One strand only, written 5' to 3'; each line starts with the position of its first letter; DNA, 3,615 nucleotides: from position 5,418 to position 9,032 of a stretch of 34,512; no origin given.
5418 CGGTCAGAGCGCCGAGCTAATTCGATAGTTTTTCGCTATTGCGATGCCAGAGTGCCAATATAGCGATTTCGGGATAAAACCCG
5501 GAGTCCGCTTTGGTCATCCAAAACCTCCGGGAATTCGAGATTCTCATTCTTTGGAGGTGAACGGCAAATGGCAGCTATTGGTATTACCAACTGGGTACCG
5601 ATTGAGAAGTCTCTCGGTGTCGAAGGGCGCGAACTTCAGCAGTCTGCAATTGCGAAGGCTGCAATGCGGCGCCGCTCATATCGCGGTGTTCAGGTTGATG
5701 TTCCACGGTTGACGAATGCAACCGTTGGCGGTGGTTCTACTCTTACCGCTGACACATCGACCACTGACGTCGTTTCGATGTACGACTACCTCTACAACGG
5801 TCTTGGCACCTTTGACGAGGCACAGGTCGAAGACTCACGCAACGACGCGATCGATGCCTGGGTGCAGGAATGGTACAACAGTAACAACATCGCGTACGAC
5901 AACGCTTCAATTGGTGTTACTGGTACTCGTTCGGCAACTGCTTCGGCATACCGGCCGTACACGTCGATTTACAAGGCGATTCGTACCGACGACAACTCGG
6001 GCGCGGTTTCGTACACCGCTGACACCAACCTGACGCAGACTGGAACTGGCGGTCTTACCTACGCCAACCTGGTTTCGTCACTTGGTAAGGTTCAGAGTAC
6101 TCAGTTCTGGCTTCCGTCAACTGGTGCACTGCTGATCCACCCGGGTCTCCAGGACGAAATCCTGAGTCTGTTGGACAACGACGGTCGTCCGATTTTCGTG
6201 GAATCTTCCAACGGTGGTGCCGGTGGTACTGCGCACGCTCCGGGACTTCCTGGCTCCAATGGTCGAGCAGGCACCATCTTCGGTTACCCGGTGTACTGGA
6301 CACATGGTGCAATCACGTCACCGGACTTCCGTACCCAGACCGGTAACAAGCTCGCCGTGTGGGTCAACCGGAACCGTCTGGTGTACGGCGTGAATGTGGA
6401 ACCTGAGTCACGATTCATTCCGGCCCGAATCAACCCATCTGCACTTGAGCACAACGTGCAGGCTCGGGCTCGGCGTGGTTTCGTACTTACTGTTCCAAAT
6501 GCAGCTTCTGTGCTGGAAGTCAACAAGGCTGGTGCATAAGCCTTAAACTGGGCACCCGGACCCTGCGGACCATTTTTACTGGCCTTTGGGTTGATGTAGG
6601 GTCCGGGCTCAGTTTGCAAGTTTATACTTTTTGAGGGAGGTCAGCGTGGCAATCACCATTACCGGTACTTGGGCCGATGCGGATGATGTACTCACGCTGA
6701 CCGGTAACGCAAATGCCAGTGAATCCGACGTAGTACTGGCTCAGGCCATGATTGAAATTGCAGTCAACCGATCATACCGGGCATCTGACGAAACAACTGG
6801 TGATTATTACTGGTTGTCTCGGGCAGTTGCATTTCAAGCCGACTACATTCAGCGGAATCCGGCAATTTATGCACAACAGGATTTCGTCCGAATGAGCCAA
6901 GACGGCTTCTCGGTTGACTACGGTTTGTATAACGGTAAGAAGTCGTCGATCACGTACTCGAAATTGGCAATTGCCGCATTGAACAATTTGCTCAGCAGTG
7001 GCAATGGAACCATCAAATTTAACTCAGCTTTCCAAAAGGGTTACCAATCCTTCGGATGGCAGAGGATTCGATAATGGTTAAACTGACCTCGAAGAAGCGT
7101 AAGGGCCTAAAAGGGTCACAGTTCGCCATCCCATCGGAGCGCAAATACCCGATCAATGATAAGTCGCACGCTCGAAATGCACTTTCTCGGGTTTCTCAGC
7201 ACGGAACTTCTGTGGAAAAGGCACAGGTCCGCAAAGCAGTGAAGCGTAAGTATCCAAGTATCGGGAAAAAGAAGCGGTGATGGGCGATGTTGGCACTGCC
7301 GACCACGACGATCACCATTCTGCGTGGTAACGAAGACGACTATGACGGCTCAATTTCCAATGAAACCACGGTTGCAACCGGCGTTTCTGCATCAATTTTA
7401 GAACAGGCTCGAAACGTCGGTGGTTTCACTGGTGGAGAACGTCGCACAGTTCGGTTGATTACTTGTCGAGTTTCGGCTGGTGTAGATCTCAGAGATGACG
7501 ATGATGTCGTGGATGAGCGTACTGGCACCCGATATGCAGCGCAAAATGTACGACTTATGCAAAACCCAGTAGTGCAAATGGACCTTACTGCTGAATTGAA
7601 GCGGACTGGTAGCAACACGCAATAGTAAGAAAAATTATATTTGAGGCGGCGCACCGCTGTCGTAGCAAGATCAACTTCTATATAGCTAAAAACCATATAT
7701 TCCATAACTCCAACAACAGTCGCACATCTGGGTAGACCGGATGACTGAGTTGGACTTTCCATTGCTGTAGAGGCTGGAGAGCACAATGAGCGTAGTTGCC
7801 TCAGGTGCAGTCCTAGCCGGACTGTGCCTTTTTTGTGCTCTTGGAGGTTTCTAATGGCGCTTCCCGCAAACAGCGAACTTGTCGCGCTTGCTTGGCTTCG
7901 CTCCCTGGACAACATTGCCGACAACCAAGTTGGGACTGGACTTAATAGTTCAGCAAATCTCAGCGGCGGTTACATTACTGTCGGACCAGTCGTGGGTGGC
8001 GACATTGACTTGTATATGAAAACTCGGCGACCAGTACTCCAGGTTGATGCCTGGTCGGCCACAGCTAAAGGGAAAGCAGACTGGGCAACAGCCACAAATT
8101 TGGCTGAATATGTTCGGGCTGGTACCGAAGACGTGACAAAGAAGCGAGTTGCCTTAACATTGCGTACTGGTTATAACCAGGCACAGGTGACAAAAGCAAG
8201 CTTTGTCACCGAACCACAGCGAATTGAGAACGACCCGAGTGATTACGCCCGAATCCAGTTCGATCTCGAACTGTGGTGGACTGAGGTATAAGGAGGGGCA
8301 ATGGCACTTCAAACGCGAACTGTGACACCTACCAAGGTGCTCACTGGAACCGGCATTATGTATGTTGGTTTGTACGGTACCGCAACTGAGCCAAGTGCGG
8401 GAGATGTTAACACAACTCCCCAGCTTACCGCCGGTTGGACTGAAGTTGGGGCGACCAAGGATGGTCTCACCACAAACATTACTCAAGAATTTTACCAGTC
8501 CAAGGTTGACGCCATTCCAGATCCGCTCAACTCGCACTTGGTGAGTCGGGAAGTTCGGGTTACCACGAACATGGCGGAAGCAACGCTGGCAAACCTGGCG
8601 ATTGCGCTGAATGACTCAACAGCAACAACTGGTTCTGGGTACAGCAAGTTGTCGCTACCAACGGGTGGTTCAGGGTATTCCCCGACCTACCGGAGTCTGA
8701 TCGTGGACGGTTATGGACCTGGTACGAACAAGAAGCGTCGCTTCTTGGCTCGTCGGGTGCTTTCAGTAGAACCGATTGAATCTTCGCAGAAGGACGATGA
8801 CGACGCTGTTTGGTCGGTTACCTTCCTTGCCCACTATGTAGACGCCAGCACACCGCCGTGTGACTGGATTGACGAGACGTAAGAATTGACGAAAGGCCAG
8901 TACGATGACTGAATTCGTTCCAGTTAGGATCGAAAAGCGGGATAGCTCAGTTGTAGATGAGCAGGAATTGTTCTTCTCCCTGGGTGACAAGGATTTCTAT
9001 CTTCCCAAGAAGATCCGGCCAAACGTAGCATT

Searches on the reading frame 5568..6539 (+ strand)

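Call 20: search_protein_families(library=phrogs, proteins=[window:5568-6539:+], max_evalue=0.001)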
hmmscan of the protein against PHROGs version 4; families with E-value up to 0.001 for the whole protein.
window:5568-6539:+ (323 aa): 0 families

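Call 71: search_protein_families(library=pfam, proteins=[window:5568-6539:+], max_evalue=0.5)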
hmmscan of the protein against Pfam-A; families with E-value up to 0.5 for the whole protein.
window:5568-6539:+ (323 aa): 1 family
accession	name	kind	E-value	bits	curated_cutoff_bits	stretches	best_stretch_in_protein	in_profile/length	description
PF04095.22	NAPRTase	-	0.18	11.9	20.8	1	34-145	9-119/239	Nicotinate phosphoribosyltransferase (NAPRTase) family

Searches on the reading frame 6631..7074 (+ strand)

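Call 71: search_protein_families(library=pfam, proteins=[window:6631-7074:+], max_evalue=0.5)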
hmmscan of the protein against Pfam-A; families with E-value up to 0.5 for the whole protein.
window:6631-7074:+ (147 aa): 2 families
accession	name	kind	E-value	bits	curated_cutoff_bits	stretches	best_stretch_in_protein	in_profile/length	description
PF20148.4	DUF6531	-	0.0052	17.5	24.1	1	18-57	2-40/74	Domain of unknown function (DUF6531)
PF23462.1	LysM3_NFP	-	0.079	13.9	28.1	1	10-36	3-29/48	NFP LysM3 domain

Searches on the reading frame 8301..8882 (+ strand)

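Call 20: search_protein_families(library=phrogs, proteins=[window:8301-8882:+], max_evalue=0.001)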
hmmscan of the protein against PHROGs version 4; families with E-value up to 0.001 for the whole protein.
window:8301-8882:+ (193 aa): 3 families
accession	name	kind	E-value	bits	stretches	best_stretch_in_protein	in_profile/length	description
phrog_2175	-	other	1.6e-19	71.4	1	11-184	6-172/188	protein with Ig domain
phrog_885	-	tail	3e-09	37.3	1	6-180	10-178/338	major tail protein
phrog_21417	-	unknown function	1.4e-08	35.3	1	7-105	6-106/270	-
